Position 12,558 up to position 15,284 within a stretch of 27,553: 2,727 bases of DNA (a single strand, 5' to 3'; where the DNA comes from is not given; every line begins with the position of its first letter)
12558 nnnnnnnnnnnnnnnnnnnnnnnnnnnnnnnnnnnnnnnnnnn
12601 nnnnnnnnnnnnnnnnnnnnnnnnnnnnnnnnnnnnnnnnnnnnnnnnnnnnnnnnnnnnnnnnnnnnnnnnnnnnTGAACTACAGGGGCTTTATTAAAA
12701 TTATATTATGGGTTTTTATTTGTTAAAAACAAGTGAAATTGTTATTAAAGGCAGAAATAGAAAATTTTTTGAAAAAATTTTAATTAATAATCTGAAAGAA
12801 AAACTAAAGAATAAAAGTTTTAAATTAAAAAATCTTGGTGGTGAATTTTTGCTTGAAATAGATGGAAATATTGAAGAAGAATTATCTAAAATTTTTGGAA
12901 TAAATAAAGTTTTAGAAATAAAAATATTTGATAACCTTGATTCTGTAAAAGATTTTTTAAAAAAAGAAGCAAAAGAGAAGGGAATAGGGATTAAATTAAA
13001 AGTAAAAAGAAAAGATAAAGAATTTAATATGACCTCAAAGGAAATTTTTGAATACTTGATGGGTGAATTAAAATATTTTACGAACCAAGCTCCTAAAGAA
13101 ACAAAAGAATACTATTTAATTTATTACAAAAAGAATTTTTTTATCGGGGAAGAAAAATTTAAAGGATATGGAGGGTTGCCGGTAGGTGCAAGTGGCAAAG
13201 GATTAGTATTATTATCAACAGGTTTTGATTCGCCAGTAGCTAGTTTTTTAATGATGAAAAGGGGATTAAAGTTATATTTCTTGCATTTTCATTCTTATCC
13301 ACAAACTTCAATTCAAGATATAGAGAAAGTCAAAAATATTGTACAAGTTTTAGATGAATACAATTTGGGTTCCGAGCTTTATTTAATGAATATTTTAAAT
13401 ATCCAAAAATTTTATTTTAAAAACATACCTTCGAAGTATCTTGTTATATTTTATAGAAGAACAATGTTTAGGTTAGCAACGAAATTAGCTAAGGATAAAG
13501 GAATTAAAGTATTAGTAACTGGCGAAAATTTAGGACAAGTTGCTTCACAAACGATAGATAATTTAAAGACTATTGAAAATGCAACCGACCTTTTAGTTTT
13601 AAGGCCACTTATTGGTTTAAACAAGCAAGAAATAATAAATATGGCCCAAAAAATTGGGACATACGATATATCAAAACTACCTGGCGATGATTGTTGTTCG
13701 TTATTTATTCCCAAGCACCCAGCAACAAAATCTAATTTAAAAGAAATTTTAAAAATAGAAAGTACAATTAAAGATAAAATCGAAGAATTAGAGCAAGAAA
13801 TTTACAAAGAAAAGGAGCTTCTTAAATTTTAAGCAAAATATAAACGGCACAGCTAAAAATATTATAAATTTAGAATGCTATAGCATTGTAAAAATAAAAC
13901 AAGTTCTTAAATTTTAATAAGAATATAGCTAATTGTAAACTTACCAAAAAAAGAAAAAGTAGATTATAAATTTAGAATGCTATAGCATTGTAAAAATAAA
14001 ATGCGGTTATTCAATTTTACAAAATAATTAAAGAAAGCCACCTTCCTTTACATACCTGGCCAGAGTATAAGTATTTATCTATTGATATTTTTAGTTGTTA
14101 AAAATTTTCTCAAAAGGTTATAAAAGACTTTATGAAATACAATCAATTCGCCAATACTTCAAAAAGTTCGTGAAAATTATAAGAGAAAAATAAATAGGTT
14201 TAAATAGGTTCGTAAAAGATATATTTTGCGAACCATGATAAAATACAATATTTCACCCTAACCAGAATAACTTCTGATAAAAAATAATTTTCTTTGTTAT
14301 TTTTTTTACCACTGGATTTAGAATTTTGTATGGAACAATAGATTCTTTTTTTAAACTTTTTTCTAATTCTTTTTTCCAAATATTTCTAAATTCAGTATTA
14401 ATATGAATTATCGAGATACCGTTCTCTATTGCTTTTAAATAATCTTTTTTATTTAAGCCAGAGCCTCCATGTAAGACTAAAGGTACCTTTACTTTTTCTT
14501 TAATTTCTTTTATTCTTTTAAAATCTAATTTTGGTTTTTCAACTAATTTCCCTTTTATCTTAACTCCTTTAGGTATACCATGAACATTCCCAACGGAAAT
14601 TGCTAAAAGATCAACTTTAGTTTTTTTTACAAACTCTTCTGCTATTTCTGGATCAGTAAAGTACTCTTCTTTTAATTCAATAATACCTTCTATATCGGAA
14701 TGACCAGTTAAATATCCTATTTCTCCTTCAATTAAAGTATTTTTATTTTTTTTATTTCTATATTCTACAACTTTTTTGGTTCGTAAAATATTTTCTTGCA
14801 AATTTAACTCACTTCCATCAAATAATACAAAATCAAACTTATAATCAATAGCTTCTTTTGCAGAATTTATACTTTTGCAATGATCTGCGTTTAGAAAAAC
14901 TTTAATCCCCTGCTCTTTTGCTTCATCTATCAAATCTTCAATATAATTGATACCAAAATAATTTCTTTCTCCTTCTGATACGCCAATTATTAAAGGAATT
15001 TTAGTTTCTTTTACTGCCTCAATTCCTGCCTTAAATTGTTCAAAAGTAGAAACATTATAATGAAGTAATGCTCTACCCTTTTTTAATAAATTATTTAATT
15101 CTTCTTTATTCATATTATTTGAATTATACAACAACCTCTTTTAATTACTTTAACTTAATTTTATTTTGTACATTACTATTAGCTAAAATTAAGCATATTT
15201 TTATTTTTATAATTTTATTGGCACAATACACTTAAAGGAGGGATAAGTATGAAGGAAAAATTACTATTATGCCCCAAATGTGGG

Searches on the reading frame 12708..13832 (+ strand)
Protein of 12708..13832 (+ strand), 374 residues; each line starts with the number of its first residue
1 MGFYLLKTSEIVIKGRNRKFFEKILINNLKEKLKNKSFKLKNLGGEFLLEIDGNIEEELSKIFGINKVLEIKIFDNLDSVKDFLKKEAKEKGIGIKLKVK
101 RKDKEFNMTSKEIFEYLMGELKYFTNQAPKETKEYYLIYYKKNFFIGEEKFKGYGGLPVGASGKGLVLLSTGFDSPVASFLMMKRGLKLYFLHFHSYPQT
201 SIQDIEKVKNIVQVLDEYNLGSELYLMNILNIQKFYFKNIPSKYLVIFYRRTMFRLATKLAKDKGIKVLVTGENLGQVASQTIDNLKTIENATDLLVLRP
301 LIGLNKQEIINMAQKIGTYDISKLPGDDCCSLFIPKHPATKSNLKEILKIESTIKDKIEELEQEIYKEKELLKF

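Call 57: search_protein_families(library=pfam, max_evalue=0.01, proteins=[window:12708-13832:+])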
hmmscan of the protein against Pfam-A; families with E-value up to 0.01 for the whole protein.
window:12708-13832:+ (374 aa): 3 families
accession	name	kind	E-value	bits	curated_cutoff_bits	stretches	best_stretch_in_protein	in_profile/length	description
PF02568.20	ThiI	-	5.3e-67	225.7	20.5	1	160-354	1-195/197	Thiamine biosynthesis protein (ThiI)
PF22025.1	ThiI_fer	-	1.1e-11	45.4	25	1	5-67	3-70/72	ThiI ferredoxin-like domain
PF06508.19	QueC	-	2.1e-07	31.1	22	1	165-318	2-175/210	Queuosine biosynthesis protein QueC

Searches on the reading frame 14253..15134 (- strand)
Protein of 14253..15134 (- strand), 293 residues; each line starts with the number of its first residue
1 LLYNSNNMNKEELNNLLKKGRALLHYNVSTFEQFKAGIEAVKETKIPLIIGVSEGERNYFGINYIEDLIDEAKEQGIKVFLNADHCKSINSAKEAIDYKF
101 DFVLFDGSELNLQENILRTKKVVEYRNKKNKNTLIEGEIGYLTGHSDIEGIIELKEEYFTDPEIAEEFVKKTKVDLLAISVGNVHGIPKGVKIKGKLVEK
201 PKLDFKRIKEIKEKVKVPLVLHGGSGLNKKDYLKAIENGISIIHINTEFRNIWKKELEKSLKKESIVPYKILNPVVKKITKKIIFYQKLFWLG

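Call 57: search_protein_families(library=pfam, max_evalue=0.01, proteins=[window:14253-15134:-])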
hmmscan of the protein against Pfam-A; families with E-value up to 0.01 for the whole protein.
window:14253-15134:- (293 aa): 4 families
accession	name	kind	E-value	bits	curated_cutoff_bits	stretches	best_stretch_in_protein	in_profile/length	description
PF01116.26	F_bP_aldolase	-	2e-67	228.1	25.5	1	10-283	4-265/277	Fructose-bisphosphate aldolase class-II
PF03932.20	CutC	-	0.0002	21.4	23.3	1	25-129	65-170/202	CutC family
PF04309.18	G3P_antiterm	-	0.00031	20.6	27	0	61-98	28-65/173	Glycerol-3-phosphate responsive antiterminator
PF02811.25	PHP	-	0.0028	18.5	26.4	1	61-198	13-138/164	PHP domain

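Call 80: find_encoding_contigs(protein=window:14253-15110:-, flank=4000, max_places=10)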
Protein window:14253-15110:- (285 aa): no gene with exactly this product is on record in the collection.
